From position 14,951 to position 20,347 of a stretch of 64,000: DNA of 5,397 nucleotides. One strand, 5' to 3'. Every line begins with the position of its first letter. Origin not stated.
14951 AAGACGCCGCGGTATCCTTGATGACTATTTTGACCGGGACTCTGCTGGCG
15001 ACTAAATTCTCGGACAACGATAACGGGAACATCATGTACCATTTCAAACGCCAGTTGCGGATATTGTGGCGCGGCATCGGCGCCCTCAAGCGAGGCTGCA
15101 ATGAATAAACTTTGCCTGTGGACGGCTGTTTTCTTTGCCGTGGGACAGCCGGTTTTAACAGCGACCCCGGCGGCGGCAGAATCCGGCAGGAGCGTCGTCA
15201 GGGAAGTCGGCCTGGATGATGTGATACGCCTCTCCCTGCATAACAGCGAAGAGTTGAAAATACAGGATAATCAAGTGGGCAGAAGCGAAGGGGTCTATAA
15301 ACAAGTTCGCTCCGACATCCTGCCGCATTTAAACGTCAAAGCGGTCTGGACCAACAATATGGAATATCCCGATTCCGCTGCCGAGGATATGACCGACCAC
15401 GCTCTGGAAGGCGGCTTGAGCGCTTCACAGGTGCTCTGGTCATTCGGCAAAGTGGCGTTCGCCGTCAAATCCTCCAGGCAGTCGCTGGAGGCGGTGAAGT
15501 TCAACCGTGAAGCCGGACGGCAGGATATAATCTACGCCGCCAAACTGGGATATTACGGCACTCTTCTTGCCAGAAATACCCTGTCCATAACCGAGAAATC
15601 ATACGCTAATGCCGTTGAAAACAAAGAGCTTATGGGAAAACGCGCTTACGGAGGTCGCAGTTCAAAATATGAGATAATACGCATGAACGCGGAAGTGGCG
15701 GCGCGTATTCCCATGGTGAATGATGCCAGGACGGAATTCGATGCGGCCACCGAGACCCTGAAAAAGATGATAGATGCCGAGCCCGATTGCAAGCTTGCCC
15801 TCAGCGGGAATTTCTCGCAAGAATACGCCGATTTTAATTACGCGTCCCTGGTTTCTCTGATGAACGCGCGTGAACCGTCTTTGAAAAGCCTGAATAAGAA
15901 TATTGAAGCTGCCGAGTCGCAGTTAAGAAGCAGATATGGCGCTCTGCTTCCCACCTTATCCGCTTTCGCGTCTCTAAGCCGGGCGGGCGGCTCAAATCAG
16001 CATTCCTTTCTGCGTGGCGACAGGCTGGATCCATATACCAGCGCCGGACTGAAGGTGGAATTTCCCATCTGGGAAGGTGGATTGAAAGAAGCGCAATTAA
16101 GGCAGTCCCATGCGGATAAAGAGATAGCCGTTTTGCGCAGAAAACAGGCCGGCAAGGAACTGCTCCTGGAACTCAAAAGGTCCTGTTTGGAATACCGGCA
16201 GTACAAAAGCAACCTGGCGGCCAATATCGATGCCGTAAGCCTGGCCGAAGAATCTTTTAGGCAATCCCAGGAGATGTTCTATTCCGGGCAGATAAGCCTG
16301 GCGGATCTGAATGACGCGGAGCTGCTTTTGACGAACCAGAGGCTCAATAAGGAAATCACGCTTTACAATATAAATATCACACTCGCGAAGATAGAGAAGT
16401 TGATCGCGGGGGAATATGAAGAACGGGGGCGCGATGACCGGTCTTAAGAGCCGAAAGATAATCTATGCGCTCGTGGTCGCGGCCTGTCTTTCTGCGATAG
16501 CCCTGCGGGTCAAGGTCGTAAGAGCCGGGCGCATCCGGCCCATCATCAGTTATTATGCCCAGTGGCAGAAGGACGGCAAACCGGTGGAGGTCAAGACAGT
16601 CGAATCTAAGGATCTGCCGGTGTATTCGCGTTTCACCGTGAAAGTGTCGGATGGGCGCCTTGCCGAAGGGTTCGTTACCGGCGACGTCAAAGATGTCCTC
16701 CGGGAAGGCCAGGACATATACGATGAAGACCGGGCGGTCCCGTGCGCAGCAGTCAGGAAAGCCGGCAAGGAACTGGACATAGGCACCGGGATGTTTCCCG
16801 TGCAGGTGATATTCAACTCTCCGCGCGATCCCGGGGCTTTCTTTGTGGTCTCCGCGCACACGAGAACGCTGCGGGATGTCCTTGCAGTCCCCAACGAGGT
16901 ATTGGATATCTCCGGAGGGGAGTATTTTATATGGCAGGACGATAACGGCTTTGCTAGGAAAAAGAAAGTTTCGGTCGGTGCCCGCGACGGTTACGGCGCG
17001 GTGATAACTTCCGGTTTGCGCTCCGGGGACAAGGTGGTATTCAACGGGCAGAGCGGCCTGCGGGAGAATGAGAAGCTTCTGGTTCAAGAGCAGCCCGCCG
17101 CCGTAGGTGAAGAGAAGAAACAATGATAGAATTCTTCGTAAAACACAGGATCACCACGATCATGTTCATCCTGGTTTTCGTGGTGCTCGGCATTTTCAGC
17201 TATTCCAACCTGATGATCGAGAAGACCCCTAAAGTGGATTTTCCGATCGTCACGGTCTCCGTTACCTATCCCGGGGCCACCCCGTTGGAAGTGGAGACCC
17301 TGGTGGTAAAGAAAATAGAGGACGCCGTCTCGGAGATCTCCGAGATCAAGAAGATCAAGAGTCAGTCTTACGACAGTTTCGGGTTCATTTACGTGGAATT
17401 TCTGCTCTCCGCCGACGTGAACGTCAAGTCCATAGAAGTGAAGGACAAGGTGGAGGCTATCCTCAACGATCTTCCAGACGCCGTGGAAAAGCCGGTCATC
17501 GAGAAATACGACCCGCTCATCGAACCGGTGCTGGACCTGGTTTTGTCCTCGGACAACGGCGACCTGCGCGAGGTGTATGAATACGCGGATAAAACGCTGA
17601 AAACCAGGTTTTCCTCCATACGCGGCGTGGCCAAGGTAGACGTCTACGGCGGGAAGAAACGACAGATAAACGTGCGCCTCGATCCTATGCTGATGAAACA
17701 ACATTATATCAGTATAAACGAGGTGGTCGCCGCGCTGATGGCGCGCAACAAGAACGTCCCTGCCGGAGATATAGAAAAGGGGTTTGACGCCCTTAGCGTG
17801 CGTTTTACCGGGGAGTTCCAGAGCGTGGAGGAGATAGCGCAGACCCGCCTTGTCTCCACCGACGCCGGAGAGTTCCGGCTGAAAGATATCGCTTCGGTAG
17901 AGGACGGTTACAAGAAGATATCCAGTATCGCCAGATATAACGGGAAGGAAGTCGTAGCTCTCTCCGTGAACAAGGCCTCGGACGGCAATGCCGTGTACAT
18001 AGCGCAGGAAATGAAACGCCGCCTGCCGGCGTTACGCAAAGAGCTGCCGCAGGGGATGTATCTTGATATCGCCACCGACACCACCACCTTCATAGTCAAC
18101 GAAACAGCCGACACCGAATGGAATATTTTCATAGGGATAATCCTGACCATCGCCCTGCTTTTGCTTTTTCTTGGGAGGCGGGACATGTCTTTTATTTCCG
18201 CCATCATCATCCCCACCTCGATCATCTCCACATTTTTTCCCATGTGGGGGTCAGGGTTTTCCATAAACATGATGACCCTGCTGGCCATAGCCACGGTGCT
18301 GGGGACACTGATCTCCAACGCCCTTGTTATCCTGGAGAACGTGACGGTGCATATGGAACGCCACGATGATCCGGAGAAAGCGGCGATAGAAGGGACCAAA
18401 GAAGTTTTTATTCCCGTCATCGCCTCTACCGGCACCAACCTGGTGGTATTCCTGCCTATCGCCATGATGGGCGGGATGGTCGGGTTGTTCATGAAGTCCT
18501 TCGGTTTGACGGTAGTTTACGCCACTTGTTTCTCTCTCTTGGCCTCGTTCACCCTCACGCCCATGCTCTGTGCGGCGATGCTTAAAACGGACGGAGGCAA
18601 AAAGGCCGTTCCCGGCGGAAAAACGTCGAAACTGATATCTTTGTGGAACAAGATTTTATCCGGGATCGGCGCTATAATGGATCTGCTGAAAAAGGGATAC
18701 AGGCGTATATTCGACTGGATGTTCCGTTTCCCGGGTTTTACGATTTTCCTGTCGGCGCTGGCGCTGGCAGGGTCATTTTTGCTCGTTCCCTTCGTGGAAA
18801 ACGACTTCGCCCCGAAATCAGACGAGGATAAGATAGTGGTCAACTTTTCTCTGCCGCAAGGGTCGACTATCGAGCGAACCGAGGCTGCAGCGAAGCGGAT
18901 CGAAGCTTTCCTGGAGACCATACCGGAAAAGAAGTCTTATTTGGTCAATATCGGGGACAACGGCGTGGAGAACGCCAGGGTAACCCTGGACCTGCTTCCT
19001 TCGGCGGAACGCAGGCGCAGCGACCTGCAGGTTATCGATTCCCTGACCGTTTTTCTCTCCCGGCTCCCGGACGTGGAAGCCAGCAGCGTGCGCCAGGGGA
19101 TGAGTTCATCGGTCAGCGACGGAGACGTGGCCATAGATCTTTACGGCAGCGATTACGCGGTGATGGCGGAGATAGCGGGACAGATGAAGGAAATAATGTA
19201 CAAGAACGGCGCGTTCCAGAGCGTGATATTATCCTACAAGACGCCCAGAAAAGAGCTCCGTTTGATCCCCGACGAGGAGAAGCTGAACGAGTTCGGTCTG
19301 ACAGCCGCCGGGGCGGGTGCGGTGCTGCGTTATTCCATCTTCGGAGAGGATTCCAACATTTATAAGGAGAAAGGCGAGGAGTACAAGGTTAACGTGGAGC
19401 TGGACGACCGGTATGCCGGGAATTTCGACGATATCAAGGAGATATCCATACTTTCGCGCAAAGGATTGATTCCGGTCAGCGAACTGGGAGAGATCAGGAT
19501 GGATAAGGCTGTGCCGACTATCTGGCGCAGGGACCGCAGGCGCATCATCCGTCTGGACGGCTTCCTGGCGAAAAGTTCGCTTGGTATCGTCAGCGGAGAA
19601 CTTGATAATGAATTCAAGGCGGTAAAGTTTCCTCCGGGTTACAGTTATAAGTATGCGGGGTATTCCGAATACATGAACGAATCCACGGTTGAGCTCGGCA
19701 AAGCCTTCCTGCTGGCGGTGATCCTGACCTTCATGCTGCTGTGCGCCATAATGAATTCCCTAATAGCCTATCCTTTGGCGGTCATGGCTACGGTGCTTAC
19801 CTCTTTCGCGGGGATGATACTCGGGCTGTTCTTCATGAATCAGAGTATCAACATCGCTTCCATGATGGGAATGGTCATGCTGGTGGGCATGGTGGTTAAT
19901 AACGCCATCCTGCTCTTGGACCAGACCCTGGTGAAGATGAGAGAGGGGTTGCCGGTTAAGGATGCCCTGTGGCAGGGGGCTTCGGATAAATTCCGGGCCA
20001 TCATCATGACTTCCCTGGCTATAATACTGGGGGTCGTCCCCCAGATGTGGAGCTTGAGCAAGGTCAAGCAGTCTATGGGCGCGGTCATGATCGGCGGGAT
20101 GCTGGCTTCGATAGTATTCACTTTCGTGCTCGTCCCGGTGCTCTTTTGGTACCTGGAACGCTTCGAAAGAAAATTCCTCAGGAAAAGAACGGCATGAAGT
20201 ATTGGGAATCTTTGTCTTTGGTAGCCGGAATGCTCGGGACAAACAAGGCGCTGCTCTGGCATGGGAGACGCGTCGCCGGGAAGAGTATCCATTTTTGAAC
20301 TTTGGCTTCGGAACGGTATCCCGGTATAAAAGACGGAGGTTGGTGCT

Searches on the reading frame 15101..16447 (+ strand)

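Call 90: search_protein_families(library=pfam, proteins=[window:15101-16447:+], max_evalue=0.00001)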
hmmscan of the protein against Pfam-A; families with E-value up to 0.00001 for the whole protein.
window:15101-16447:+ (448 aa): 1 family
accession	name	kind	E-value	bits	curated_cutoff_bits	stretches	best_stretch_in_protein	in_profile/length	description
PF02321.23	OEP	-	1.1e-43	149.7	22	2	249-435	3-186/187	Outer membrane efflux protein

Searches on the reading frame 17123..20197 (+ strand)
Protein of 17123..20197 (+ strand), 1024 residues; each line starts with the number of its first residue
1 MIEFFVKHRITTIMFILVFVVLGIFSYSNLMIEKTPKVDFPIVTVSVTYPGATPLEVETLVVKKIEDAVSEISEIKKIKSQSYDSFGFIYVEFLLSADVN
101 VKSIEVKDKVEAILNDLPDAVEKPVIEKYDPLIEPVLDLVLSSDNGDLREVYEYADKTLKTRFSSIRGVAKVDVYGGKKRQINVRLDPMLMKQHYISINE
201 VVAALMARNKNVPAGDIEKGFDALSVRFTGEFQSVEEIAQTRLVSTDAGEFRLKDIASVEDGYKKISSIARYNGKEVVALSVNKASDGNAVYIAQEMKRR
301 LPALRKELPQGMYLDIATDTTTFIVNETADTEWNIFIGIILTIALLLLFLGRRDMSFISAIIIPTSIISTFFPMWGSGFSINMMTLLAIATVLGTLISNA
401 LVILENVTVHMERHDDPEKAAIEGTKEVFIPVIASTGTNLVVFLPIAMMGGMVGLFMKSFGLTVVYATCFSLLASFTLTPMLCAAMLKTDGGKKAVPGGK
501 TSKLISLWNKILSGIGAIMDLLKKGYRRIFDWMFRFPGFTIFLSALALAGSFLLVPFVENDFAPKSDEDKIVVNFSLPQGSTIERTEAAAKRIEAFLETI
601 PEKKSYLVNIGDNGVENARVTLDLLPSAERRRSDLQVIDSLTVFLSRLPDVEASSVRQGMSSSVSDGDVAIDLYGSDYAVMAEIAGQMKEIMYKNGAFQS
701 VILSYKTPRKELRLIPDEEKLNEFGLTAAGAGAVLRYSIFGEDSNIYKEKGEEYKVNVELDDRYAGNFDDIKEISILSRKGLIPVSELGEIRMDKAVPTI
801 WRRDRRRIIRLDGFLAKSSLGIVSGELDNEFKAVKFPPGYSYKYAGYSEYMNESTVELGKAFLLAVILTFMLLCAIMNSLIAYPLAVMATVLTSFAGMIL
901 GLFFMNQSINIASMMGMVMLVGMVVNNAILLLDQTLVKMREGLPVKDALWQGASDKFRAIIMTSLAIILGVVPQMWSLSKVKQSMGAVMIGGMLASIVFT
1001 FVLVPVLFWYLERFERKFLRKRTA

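Call 90: search_protein_families(library=pfam, proteins=[window:17123-20197:+], max_evalue=0.00001)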
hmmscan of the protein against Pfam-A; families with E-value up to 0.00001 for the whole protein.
window:17123-20197:+ (1024 aa): 1 family
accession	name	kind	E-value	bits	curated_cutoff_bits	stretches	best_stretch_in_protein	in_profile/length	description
PF00873.25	ACR_tran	-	8.3e-216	719.4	28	1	1-1010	1-1019/1021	AcrB/AcrD/AcrF family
